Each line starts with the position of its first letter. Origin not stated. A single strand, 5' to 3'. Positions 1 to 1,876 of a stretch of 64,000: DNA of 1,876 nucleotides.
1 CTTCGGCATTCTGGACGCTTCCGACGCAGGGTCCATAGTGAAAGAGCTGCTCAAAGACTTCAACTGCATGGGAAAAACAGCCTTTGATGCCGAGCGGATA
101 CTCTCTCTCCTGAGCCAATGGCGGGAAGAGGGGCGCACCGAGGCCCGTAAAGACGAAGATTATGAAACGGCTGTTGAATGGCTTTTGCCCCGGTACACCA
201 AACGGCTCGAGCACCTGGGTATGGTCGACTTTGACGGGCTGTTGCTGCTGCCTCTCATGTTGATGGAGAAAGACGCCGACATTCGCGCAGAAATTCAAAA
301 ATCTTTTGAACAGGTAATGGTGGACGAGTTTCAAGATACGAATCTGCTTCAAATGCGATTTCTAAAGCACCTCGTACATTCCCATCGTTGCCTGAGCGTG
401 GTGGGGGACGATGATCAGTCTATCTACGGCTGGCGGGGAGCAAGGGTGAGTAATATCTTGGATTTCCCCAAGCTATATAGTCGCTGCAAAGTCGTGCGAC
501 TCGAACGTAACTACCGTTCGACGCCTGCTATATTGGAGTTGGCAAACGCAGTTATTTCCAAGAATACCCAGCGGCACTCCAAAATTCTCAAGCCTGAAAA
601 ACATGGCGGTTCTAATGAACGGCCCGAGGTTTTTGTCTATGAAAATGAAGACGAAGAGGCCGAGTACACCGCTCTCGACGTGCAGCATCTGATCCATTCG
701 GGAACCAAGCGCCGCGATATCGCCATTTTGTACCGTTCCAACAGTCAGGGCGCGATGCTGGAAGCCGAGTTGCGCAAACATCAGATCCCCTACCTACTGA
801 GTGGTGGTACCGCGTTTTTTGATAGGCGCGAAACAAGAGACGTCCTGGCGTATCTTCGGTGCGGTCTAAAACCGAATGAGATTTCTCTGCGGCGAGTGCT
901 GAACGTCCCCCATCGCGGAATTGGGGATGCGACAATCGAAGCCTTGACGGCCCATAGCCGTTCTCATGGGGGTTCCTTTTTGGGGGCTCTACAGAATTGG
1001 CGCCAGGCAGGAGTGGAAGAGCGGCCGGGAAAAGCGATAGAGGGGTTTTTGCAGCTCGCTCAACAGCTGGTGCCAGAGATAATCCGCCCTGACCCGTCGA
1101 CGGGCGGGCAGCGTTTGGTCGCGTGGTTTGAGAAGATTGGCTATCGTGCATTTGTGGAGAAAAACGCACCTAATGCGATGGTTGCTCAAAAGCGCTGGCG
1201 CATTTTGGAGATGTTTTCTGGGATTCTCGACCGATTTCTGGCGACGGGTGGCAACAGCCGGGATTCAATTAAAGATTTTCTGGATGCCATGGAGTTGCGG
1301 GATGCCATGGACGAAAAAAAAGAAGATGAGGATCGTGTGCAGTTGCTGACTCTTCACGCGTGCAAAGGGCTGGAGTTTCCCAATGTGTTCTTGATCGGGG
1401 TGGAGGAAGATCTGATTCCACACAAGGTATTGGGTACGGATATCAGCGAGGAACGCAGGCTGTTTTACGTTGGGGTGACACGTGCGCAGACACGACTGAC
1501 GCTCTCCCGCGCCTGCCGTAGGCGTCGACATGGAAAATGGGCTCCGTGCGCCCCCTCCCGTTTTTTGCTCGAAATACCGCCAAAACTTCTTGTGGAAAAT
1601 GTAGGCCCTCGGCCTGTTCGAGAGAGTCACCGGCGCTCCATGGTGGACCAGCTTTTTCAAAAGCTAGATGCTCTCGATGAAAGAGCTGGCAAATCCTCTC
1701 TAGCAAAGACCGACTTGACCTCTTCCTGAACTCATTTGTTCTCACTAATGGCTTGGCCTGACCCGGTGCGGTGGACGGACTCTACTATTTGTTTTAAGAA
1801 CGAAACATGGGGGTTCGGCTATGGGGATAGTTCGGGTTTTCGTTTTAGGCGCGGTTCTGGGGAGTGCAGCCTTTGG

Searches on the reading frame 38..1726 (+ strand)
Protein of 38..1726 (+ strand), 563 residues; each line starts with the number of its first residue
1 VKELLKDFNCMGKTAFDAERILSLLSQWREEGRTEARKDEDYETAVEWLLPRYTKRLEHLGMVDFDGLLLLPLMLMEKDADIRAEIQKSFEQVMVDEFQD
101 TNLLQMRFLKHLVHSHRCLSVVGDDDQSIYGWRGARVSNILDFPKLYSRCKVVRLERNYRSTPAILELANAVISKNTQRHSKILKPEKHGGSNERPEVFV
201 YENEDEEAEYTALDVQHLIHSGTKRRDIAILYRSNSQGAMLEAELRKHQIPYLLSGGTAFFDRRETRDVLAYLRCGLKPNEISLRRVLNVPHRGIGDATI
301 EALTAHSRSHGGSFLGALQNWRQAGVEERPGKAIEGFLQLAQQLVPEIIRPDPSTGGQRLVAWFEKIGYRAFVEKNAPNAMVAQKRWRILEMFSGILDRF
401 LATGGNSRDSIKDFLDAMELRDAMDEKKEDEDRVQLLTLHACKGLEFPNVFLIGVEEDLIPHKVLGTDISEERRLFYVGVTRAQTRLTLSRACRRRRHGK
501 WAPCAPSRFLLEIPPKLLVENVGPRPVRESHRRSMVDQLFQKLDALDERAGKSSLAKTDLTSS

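Call 39: search_protein_families(library=ncbifam, proteins=[window:38-1726:+], max_evalue=0.00001)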
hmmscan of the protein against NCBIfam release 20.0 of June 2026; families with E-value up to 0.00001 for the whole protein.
window:38-1726:+ (563 aa): 15 families
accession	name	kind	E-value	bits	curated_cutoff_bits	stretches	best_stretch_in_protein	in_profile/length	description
TIGR01074.1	rep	equivalog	3.4e-120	402.3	951.45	1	27-546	140-666/668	DNA helicase Rep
TIGR01073.1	pcrA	equivalog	6.1e-119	398.4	911.2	1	1-525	118-643/725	DNA helicase PcrA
NF008743.0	PRK11773.1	equivalog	5.1e-113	378.8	965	1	4-524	126-646/720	DNA helicase II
TIGR01075.1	uvrD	equivalog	8.5e-104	348.3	1144.45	1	2-532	119-650/715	DNA helicase II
NF008172.0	PRK10919.1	equivalog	3.8e-92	309.6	1168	1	21-519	135-639/673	DNA helicase Rep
TIGR00609.1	recB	equivalog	1e-33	116.6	696.05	1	57-326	337-650/1175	exodeoxyribonuclease V subunit beta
TIGR02785.1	addA_Gpos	equivalog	1.3e-30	106.1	707.65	1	51-174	346-481/1234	helicase-exonuclease AddAB subunit AddA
NF010485.0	PRK13909.1-2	equivalog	2.1e-26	92.5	650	1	88-283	330-531/909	RecB-like helicase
NF010487.0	PRK13909.1-4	equivalog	2.4e-24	85.7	759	1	89-287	327-537/924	RecB-like helicase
TIGR02784.1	addA_alphas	equivalog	9.7e-21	73.9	860.75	1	43-181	341-501/1138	double-strand break repair helicase AddA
NF008276.0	PRK11054.1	equivalog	7.4e-20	71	543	1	49-210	395-550/684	DNA helicase IV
NF008128.0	PRK10876.1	equivalog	9.9e-18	63.2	1697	1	63-176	349-464/1181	exodeoxyribonuclease V subunit beta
NF041464.1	HelD_BACSU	equivalog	2e-15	55.8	419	1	86-263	543-711/779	RNA polymerase recycling motor HelD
NF010484.0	PRK13909.1-1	equivalog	6.9e-08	30.7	1074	0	90-183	345-445/945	RecB-like helicase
NF010486.0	PRK13909.1-3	equivalog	5e-07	28.1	1109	1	90-277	331-535/921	RecB-like helicase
